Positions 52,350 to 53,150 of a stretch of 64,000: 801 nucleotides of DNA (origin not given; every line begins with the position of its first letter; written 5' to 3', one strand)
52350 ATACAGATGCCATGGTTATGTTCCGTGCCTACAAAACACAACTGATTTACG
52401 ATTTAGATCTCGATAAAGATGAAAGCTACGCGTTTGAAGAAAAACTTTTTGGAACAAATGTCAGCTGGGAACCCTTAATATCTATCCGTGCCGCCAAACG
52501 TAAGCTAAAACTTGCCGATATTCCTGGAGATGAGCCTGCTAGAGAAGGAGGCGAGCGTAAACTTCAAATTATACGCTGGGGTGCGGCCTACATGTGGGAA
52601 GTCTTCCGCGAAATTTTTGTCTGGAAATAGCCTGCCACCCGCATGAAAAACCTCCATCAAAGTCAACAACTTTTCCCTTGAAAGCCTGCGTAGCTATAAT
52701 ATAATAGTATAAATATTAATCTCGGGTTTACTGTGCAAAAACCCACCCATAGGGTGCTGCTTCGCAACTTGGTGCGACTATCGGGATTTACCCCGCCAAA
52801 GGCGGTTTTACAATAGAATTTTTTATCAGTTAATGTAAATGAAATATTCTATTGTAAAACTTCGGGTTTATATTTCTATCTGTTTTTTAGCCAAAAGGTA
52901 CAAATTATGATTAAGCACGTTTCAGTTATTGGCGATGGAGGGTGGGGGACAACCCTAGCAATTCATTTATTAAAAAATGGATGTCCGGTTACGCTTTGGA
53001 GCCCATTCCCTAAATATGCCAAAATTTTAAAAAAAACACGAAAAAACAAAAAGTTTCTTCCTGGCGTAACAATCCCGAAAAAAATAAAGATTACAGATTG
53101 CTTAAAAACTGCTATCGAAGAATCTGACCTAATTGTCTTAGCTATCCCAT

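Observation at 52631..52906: Unassigned highly structured 275-bp element between a GT2 gene and gpsA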

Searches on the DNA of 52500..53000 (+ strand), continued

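Call 40: search_with_rna_model(model_id=R1, sources=[L083, L084, L085, L086, L087, L088, L089, L090, L091, L092, L093, L094, L095, L096, L097], max_evalue=1, show_alignments=3)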
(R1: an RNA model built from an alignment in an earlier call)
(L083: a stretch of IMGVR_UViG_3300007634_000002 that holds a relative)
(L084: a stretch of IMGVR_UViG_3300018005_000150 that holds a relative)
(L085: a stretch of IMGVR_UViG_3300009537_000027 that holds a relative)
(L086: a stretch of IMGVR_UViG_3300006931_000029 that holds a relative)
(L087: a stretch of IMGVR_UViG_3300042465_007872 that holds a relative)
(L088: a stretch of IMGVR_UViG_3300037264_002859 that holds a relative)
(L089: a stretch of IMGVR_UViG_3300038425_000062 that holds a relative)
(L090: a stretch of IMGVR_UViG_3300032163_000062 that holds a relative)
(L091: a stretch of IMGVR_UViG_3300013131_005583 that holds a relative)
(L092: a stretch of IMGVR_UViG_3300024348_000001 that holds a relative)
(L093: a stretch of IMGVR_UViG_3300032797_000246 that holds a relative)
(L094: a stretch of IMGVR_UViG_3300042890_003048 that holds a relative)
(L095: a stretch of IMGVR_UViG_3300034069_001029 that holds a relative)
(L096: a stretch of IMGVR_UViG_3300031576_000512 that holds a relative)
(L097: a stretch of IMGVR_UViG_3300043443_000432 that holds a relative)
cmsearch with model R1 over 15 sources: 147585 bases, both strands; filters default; matches with E-value up to 1: 7.
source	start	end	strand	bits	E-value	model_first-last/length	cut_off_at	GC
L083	1270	1359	+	18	0.053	1-95/95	no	0.38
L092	114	203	-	18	0.053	1-95/95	no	0.38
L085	1461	1481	+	16.1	0.15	40-60/95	no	0.57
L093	6478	6584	+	15.2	0.25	1-95/95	no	0.57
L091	869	896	+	14.4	0.4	35-62/95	no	0.57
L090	9442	9480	+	13.5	0.67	31-65/95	no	0.62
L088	4635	4652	-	12.8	0.97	43-60/95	no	0.61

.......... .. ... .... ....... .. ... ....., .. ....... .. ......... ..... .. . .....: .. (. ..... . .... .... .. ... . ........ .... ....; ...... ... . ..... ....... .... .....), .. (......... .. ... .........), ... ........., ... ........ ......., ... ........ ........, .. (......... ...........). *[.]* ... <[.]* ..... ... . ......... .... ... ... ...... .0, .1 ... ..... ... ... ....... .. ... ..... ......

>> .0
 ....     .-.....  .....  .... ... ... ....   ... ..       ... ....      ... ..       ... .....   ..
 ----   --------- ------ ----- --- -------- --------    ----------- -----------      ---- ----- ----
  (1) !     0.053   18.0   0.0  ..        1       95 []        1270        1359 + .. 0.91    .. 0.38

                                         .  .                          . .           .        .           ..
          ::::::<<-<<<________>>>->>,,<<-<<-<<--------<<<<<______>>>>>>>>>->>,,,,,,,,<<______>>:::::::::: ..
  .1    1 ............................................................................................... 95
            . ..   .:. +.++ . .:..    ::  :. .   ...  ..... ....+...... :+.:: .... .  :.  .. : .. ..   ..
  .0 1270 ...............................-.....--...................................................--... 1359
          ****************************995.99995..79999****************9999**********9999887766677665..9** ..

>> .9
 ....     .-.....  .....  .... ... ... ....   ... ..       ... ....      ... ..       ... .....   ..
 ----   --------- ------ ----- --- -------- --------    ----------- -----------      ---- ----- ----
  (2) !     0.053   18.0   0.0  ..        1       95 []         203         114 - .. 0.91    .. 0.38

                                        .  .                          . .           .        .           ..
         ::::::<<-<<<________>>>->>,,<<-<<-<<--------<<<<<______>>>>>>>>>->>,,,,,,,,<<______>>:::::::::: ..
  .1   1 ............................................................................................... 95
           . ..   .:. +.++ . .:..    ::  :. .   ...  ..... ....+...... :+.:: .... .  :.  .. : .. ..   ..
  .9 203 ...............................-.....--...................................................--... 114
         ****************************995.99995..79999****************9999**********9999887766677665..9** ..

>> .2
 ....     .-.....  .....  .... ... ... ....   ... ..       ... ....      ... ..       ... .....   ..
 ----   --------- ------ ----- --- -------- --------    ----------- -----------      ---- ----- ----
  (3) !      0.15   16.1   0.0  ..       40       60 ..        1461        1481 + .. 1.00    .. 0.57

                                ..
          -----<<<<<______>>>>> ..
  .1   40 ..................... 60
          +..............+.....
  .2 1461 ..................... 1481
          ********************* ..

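Call 47: search_dna_similar(query=window:52715-52885:+, collection=phages, mode=distant, max_evalue=1, max_rows=10)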
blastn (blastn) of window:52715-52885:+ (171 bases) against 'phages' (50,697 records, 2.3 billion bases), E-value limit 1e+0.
Records with a match: 2; places in all: 2; records where one place covers at least 80% of the query: 0.
Best place of each record, by identity: 80-90% 2.
By first word of the organism name: uncultured 2.
By host as written in the record: - 2.
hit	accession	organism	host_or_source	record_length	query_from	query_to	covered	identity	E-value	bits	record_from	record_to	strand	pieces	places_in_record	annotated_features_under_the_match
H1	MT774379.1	uncultured phage cr118_1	human feces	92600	103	135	19%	85.7%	5e-1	39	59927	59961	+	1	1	hypothetical protein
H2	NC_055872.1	uncultured phage cr118_1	human feces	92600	103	135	19%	85.7%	5e-1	39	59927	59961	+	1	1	hypothetical protein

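Call 48: search_dna_similar(query=window:52715-52885:+, collection=plasmids, mode=distant, max_evalue=1, max_rows=10)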
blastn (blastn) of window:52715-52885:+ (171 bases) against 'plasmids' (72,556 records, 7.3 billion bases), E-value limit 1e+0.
Records with a match: 1; places in all: 1; records where one place covers at least 80% of the query: 0.
Best place of each record, by identity: 60-80% 1.
By first word of the organism name: Fusobacterium 1.
By predicted mobility (MOB-suite, as given by PLSDB): non-mobilizable 1.
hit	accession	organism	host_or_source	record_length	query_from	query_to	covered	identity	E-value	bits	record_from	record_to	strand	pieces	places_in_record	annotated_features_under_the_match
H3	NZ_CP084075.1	Fusobacterium vincentii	-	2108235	116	163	28%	79.6%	5e-1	41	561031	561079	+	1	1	none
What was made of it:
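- Tried and rejected: blastn against the phage and plasmid collections found nothing with E below 0.5 (calls 47, 48).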
